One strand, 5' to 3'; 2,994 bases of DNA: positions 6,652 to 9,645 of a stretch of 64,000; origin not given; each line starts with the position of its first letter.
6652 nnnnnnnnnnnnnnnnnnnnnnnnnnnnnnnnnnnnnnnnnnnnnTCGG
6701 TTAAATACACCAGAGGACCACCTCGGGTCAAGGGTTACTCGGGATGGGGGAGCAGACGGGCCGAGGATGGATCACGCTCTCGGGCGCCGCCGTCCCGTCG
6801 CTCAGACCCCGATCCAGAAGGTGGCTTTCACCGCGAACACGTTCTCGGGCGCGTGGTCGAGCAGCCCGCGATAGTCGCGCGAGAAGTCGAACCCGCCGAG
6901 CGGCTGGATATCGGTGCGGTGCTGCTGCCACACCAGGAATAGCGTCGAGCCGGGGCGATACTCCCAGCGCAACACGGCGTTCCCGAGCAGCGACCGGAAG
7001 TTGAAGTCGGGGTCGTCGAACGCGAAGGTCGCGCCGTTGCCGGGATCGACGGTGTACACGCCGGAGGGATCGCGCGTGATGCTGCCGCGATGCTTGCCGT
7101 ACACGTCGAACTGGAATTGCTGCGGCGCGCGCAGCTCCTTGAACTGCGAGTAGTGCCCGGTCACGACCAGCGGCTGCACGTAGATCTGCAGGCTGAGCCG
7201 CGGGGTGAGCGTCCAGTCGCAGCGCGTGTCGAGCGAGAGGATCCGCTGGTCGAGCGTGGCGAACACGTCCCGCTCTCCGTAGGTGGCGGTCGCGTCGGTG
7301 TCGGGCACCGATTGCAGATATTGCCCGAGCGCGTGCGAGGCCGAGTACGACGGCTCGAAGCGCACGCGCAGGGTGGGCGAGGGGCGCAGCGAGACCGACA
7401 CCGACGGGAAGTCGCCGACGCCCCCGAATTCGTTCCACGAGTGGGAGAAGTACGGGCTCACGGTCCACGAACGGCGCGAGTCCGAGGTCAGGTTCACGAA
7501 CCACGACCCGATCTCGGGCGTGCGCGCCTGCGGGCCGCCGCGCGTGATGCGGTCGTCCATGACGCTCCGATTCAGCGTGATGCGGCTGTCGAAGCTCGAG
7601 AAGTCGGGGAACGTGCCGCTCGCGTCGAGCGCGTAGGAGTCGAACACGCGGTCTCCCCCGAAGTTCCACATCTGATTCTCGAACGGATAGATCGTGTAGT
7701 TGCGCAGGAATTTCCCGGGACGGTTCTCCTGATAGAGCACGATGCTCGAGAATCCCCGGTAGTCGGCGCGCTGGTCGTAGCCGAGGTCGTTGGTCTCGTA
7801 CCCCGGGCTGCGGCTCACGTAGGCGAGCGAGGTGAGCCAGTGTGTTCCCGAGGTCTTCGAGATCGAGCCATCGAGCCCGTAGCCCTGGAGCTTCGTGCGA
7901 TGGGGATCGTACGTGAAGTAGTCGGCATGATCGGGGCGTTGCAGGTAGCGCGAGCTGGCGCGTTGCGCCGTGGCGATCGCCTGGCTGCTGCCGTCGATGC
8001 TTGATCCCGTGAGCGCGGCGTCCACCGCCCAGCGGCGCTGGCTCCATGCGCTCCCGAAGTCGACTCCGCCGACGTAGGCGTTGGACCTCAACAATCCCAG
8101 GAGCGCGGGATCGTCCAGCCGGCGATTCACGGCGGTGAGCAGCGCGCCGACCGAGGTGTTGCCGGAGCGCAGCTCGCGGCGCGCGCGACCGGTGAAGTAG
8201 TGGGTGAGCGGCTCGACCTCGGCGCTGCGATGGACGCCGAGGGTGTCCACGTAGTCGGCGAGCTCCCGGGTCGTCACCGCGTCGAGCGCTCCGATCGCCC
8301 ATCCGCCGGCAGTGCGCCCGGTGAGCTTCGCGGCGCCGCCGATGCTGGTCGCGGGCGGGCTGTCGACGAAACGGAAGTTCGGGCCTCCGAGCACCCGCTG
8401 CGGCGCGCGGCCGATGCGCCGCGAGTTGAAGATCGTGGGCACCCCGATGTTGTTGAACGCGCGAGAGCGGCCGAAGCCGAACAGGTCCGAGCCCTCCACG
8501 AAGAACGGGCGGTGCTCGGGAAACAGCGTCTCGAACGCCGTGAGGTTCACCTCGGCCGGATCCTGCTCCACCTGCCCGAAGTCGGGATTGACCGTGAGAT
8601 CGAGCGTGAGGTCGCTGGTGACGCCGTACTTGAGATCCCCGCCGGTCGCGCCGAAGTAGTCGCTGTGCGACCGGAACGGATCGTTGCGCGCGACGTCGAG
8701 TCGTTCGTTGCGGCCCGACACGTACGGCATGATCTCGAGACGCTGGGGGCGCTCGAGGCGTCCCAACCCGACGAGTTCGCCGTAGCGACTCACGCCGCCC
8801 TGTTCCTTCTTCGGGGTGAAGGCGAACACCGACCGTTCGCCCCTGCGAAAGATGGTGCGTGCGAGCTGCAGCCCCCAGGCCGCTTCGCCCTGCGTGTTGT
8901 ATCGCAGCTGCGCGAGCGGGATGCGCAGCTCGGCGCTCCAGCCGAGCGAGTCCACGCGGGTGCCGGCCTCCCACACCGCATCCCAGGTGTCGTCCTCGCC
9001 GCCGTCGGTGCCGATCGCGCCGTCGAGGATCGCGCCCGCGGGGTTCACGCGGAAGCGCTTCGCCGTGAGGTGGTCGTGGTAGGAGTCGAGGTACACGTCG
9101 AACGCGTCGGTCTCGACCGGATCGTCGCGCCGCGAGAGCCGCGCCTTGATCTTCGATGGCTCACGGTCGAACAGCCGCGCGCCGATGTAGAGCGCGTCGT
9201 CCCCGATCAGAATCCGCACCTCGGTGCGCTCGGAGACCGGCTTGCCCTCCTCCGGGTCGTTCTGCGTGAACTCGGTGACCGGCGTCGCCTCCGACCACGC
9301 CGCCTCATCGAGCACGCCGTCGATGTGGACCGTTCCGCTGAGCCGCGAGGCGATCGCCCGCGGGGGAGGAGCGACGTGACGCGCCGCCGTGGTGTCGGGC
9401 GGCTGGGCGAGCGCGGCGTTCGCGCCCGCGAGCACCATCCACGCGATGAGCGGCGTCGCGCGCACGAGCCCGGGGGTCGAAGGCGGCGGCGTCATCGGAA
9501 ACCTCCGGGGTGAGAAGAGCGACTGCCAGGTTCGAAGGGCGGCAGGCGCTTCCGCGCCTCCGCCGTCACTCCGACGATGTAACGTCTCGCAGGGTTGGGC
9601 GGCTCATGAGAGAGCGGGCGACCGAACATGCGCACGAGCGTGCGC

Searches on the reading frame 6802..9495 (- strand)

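Call 45: search_protein_families(library=pfam, proteins=[window:6802-9495:-], max_evalue=0.00001)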
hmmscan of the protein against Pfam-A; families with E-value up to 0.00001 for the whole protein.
window:6802-9495:- (897 aa): 2 families
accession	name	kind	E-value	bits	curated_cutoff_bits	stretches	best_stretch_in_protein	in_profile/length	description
PF19313.5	DUF5916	-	7.3e-54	183.9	22.6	1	250-895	2-563/572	Domain of unknown function (DUF5916)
PF06452.16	CBM9_1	-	4.7e-06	27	23.4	1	58-211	1-146/185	Carbohydrate family 9 binding domain-like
